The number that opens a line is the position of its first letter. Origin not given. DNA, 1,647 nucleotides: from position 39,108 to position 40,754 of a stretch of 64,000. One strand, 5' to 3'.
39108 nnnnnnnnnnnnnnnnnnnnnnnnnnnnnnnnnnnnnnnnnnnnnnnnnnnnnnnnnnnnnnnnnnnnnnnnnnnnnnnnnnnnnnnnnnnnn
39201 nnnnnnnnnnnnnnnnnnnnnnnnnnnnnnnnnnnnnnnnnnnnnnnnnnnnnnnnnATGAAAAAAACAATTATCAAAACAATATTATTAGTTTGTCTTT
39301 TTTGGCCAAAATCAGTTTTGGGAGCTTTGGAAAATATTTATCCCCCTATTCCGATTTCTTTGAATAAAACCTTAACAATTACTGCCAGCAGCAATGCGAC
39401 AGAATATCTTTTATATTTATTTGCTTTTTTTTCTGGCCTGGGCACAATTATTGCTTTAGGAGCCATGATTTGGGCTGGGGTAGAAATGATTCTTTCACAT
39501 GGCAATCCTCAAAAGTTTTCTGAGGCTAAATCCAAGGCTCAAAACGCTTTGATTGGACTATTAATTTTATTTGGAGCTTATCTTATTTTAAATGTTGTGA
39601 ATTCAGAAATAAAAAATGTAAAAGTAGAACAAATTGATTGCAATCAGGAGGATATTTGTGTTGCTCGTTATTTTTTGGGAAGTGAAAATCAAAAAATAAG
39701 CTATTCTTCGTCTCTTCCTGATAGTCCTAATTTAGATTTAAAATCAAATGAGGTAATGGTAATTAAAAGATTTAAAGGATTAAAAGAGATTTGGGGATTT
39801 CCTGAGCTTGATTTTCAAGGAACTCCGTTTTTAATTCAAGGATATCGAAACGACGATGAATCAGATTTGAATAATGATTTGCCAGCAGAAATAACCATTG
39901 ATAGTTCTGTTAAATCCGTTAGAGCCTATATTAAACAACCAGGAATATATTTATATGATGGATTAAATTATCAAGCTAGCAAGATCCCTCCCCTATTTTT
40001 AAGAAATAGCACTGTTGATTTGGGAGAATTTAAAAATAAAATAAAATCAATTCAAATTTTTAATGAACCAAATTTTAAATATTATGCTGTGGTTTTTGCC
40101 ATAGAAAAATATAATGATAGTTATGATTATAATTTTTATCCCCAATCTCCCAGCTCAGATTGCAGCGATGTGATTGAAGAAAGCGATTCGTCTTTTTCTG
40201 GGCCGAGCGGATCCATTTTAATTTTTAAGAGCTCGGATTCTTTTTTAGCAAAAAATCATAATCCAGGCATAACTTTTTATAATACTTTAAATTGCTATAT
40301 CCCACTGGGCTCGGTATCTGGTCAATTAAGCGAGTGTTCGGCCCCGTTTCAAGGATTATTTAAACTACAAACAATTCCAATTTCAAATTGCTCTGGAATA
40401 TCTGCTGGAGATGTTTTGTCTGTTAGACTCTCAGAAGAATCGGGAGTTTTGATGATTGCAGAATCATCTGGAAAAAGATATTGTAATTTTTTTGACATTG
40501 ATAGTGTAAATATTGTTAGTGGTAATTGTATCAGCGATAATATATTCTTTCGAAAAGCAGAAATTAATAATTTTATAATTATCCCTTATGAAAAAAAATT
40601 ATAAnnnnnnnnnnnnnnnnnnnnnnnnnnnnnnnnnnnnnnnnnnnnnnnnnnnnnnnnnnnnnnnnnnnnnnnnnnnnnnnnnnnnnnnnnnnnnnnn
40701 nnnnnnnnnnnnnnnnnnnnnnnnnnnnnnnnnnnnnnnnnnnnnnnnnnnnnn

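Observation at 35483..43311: Four tandem paralogs sharing a pilin-like N-module and conserved C-terminal motifs; one is a 1255-aa Cys-rich giant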

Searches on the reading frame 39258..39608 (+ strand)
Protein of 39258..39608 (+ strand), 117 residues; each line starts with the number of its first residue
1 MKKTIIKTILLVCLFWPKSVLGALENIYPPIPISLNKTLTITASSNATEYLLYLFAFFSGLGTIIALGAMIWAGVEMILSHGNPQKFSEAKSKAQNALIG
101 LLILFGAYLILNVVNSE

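Call 54: find_homologous_proteins(query=A9, max_evalue=0.001)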
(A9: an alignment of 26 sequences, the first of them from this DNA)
Query A9 (26 sequences) (117 aa, profile of the alignment): 27 proteins with E <= 0.001 among 5780 candidates.
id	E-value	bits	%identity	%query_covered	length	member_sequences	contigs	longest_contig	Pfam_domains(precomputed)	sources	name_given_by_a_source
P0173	9.7e-16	76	30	71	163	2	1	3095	PF18895.6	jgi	-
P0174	1.7e-14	72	36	100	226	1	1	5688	-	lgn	-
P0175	5.6e-14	70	34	43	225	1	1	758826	PF18895.6,PF04956.19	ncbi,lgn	-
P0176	4.4e-13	68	38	41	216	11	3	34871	PF18895.6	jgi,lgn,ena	jgi:hypothetical protein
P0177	4.7e-13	67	36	43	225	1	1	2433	PF18895.6,PF04956.19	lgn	-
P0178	2.5e-11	62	29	62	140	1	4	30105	PF18895.6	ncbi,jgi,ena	-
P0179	1.0e-9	57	32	32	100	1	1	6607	PF18895.6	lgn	-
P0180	2.0e-9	56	47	38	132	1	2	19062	PF18895.6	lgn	-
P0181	2.0e-9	56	32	32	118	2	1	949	PF18895.6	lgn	-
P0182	4.0e-9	55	23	80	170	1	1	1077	PF18895.6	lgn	-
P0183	1.2e-8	53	37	44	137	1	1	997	PF18895.6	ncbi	-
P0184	3.3e-8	52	28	40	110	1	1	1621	PF18895.6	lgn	-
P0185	4.8e-8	51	29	73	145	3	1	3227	PF18895.6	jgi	-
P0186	5.6e-8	51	30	39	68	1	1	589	-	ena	-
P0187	6.8e-8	51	28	79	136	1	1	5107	PF18895.6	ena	-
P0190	2.1e-7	49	33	42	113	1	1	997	PF18895.6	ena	-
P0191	1.4e-6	47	36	48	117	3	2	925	PF18895.6,PF04956.19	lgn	-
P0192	1.7e-6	46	-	-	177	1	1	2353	PF18895.6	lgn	-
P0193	2.5e-6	46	36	38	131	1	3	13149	PF18895.6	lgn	-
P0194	4.1e-6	45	37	53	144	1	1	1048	PF18895.6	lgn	-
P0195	7.4e-6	44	39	26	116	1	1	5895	PF18895.6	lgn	-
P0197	1.2e-4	40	31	50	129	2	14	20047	PF18895.6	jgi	jgi:hypothetical protein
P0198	4.7e-4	38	30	97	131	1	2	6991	PF18895.6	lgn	-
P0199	8.4e-4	38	34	47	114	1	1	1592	PF18895.6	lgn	-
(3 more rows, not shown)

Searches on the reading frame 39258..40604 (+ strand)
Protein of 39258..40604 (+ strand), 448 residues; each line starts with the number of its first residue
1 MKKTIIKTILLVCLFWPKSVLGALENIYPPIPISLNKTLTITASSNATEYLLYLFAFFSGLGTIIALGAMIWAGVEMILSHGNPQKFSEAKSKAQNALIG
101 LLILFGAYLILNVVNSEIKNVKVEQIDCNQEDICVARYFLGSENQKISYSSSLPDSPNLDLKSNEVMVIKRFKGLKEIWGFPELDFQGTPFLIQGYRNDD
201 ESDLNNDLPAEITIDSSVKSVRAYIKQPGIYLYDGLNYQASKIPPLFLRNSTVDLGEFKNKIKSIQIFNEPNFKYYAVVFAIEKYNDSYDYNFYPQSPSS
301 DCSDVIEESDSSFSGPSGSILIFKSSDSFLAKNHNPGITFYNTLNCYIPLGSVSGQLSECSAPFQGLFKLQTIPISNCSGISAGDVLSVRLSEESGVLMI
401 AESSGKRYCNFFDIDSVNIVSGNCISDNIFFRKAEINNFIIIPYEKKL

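Call 4: search_protein_families(library=pfam, proteins=[window:39258-40604:+], max_evalue=0.1)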
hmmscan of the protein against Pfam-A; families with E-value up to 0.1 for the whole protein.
window:39258-40604:+ (448 aa): 2 families
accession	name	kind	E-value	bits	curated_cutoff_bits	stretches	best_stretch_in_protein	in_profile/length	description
PF18895.5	T4SS_pilin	-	2e-08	34.6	26.6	1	48-114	6-71/71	Type IV secretion system pilin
PF04956.18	TrbC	-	0.0031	18.1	27.9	1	46-110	36-94/98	TrbC/VIRB2 pilin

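Call 9: find_homologous_proteins(query=window:39258-40604:+)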
Query window:39258-40604:+ (448 aa): 12 proteins with E <= 0.001 among 6511 candidates.
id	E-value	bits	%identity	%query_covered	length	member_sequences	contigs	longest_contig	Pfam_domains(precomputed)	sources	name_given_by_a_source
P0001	8.7e-296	998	100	100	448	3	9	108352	PF18895.6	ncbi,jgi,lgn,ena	ncbi:MAG: pilin [Candidatus Paceibacterota bacterium]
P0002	8.4e-249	843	85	98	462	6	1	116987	PF18895.6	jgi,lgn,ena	-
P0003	1.5e-168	579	100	59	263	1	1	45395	PF18895.6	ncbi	-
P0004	4.7e-128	446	48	100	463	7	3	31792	PF18895.6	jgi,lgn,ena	-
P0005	6.5e-128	445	49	97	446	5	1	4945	-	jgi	jgi:hypothetical protein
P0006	1.6e-120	421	48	97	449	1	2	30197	PF18895.6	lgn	-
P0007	4.9e-107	376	44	100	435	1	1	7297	-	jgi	jgi:hypothetical protein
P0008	5.0e-103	363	43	100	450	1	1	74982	PF18895.6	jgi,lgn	jgi:hypothetical protein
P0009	1.4e-99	352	43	100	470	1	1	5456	PF18895.6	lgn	-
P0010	4.5e-99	350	42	100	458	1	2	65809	PF18895.6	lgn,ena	-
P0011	1.8e-90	322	40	96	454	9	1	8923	-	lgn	-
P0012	3.0e-7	48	42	21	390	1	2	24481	-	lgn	-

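Call 10: search_solved_structures(query=window:39258-40604:+, max_evalue=10)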
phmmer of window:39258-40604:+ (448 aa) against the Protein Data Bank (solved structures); distinct sequences matched with E-value up to 10: 6.
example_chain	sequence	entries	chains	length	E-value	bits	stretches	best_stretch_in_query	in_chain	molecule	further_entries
8fmx_A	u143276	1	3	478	0.2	13.4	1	24-129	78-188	Fusion glycoprotein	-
8tve_A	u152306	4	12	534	0.23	13.2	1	24-129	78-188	Langya henipavirus fusion protein in postfusion state | Langya henipavirus fusion protein in prefusion state | Langya henipavirus postfusion F protein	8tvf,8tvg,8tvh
8fej_A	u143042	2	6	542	0.24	13.1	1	24-129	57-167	Fusion Protein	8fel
9nz0_A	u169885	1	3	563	0.26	13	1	24-129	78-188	Fusion glycoprotein F0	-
2hqc_A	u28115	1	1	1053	2.4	9.8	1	3-109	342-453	Acriflavine resistance protein B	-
6csx_B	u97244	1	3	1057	2.4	9.8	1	3-109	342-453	Multidrug efflux pump subunit AcrB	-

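Call 16: find_encoding_contigs(protein=P0004, flank=10000, max_places=2)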
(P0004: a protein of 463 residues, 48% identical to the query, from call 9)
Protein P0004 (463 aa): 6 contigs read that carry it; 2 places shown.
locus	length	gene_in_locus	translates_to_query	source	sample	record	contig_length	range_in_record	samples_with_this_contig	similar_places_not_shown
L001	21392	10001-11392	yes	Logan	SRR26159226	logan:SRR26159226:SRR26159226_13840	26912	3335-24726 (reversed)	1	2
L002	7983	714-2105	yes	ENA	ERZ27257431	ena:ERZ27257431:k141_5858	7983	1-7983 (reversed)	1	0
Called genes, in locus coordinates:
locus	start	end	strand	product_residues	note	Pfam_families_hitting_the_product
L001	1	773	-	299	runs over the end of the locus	-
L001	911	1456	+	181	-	-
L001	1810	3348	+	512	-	-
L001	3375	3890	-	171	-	-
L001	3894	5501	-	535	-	PF19590:TrbL_3 (weak)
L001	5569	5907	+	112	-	-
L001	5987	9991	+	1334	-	-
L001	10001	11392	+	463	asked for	PF18895:T4SS_pilin (faint)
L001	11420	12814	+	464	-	PF18895:T4SS_pilin (weak)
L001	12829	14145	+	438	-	-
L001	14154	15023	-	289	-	PF00398:RrnaAD, PF02390:Methyltransf_4 (weak)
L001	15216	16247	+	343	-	PF01476:LysM, PF23473:LysM3_LYK4_5, PF01476:LysM, PF01551:Peptidase_M23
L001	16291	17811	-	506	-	PF00004:AAA (faint), PF13541:ChlI, PF00158:Sigma54_activat (faint), PF01078:Mg_chelatase, PF00493:MCM (weak), PF07728:AAA_5 (weak), PF13335:Mg_chelatase_C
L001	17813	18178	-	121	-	PF01258:zf-dskA_traR (weak)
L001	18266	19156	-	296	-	-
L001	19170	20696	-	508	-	-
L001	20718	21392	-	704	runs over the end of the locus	PF01138:RNase_PH, PF03725:RNase_PH_C (faint), PF01138:RNase_PH, PF00013:KH_1, PF00575:S1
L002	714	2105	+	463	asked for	PF18895:T4SS_pilin (faint)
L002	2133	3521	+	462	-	PF18895:T4SS_pilin (weak)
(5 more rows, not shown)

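Call 17: find_encoding_contigs(protein=P0010, flank=10000, max_places=1)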
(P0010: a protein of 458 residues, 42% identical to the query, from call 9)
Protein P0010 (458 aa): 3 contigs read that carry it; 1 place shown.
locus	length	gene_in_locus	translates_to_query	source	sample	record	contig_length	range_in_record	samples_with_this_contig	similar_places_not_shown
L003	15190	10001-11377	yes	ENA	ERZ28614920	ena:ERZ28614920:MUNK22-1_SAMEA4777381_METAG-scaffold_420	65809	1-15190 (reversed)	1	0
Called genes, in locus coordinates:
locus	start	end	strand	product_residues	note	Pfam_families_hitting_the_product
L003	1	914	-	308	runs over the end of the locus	-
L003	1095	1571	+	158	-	-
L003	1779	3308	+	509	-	PF01145:Band_7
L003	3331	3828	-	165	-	-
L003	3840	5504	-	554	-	PF19590:TrbL_3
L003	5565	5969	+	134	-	-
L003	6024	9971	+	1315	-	-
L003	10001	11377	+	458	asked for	PF18895:T4SS_pilin (weak)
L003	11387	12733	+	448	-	PF18895:T4SS_pilin (weak)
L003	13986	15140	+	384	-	-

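Call 18: find_encoding_contigs(protein=P0012, flank=10000, max_places=1)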
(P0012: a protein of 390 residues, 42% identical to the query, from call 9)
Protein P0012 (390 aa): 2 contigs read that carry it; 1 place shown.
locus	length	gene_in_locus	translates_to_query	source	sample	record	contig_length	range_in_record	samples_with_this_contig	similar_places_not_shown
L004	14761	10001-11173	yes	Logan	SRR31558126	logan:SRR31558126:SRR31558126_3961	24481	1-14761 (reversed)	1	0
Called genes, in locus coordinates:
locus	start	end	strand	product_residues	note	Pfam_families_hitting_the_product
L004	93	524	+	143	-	PF12666:PrgI (weak)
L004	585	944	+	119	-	PF05635:23S_rRNA_IVP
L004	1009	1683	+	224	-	PF26593:TraC-like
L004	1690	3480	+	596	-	PF19044:P-loop_TraG, PF01935:DUF87, PF12846:AAA_10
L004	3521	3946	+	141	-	-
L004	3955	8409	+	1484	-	PF00801:PKD (faint)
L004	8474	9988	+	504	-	-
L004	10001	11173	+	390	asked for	-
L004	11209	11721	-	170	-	PF01424:R3H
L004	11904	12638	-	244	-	PF02096:60KD_IMP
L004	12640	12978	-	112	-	PF00825:Ribonuclease_P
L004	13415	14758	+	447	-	PF11638:DnaA_N, PF00308:Bac_DnaA, PF01695:IstB_IS21, PF08299:Bac_DnaA_C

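Call 19: find_encoding_contigs(protein=P0008, flank=10000, max_places=1)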
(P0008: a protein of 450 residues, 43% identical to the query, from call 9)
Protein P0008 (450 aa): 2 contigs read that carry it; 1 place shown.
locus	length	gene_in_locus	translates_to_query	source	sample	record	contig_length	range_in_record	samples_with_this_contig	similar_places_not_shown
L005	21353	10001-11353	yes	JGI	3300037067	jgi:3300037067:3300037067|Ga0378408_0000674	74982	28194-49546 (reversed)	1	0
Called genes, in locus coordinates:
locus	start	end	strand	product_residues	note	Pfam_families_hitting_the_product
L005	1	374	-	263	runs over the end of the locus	-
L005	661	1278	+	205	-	-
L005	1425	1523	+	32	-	-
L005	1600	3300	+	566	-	-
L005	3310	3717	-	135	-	-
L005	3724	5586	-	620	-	-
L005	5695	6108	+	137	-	-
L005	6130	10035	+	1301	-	PF18895:T4SS_pilin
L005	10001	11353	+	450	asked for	PF18895:T4SS_pilin (weak)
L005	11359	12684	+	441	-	PF18895:T4SS_pilin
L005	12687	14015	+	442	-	-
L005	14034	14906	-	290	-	PF00398:RrnaAD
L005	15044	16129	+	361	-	PF23446:LysM1_NFP_LYK (faint), PF01476:LysM, PF23473:LysM3_LYK4_5 (weak), PF01476:LysM, PF01551:Peptidase_M23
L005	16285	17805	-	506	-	PF13541:ChlI, PF00158:Sigma54_activat (faint), PF01078:Mg_chelatase, PF07728:AAA_5, PF00493:MCM (weak), PF13335:Mg_chelatase_C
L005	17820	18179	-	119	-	PF01258:zf-dskA_traR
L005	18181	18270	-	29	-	-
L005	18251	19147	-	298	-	-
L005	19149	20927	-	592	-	-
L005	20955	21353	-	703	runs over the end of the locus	PF01138:RNase_PH, PF00013:KH_1, PF00575:S1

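Call 21: predict_structure(alignment_id=A3)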
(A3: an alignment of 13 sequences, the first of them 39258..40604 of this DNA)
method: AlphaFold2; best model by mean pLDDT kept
length: 448 residues; sequences in the alignment: 13
mean_pLDDT: 74.0   pTM: 0.62
mean pLDDT of the five models: 74.0, 74.0, 73.6, 73.5, 72.0
residues with pLDDT >= 90: 88; 70-90: 202; 50-70: 110; < 50: 48
segments of 3 or more residues with pLDDT < 50: 16-25, 115-124, 287-300, 414-423, 428-430
pLDDT, mean of each block of 10 residues (from residue 1): 60 50 52 58 62 73 79 80 76 80 74 47 55 83 63 84 87 93 93 92 87 92 93 94 91 88 93 88 55 39 77 85 88 77 63 64 84 78 69 75 67 47 47 69 76
secondary structure, 60 per line:
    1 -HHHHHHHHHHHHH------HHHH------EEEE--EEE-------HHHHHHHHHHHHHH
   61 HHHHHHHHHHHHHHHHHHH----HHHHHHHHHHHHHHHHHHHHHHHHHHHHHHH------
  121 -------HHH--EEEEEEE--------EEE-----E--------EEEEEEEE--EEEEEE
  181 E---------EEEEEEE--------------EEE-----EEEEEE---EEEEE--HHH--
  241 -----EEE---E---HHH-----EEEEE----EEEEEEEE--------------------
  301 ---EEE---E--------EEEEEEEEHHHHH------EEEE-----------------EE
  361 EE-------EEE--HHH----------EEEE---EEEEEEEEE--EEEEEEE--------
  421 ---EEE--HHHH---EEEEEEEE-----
elements in order: H2-14 H21-24 E31-34 E37-39 H47-79 H84-114 E133-139 E148-150 E165-172 E175-181 E191-197 E212-214 E220-225 E229-233 E246-248 E264-268 E273-280 E304-306 E319-326 H327-331 E338-341 E359-362 E370-372 E388-391 E395-403 E406-412 E424-426 H429-432 E436-443

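Call 43: search_protein_families(library=pfam, alignment_id=A8, max_evalue=0.01)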
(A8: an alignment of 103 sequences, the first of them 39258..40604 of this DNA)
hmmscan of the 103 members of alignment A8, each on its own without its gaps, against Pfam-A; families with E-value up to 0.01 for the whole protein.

A. member 1, window:39258-40604:+ (448 aa): 2 families
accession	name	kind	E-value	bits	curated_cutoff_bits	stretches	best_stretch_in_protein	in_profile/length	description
PF18895.5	T4SS_pilin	-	2e-08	34.6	26.6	1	48-114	6-71/71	Type IV secretion system pilin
PF04956.18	TrbC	-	0.0031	18.1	27.9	1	46-110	36-94/98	TrbC/VIRB2 pilin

B. families by the number of members that match (of 103 scanned): 15 families
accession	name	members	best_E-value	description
PF18895.5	T4SS_pilin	87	2.5e-11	Type IV secretion system pilin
PF04956.18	TrbC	9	3.1e-07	TrbC/VIRB2 pilin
PF00030.24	Crystall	5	1.3e-05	Beta/Gamma crystallin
PF19607.4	DUF6112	2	0.0032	Family of unknown function (DUF6112)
PF00112.29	Peptidase_C1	1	4.7e-17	Papain family cysteine protease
PF13567.11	DUF4131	1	0.0011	Domain of unknown function (DUF4131)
PF13105.11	DUF3959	1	0.0031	Protein of unknown function (DUF3959)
PF17909.6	Htr2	1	0.0034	Htr2 transmembrane domain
PF09117.15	MiAMP1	1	0.0054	MiAMP1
PF08964.15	Crystall_3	1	0.0055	Beta/Gamma crystallin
PF23396.1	DUF7103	1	0.0061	Family of unknown function (DUF7103)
PF22685.1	Gal80p_C-like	1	0.0081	Gal80p, C-terminal domain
PF14110.11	DUF4282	1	0.0082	Domain of unknown function (DUF4282)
PF14387.11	DUF4418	1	0.0082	Domain of unknown function (DUF4418)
PF02322.20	Cyt_bd_oxida_II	1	0.0087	Cytochrome bd terminal oxidase subunit II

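Call 49: search_protein_families(library=ncbifam, proteins=[window:39258-40604:+], max_evalue=0.01)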
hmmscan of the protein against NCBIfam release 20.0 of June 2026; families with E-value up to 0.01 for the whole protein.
window:39258-40604:+ (448 aa): 1 family
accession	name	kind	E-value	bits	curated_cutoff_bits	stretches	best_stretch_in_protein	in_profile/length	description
NF045849.1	ICE_MMCAP2_0565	equivalog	8.8e-07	28.5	40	1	45-116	7-78/80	Mbov_0395 family pilin-like conjugal transfer protein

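Call 68: find_encoding_contigs(protein=P0002, flank=10000, max_places=1)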
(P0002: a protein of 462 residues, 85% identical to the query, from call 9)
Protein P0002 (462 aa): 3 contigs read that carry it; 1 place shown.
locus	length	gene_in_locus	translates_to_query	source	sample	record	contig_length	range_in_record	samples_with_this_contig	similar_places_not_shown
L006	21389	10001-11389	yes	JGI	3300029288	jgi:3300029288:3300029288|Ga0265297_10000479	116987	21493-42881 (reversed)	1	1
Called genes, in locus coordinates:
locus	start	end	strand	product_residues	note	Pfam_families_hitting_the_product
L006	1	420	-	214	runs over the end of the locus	PF26593:TraC-like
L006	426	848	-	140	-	PF12666:PrgI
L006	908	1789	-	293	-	-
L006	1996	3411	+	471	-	PF01145:Band_7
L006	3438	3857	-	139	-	-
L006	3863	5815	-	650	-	PF19590:TrbL_3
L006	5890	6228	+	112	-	-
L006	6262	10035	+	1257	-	-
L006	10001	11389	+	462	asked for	PF18895:T4SS_pilin (weak)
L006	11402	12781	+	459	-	-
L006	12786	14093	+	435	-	-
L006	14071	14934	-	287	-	PF00398:RrnaAD, PF02390:Methyltransf_4 (faint)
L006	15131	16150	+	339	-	PF23446:LysM1_NFP_LYK (faint), PF01476:LysM, PF23473:LysM3_LYK4_5 (weak), PF01476:LysM, PF01551:Peptidase_M23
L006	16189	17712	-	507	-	PF13541:ChlI, PF00158:Sigma54_activat (weak), PF01078:Mg_chelatase, PF00004:AAA (faint), PF07728:AAA_5, PF00493:MCM (weak), PF13335:Mg_chelatase_C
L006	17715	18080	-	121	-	PF01258:zf-dskA_traR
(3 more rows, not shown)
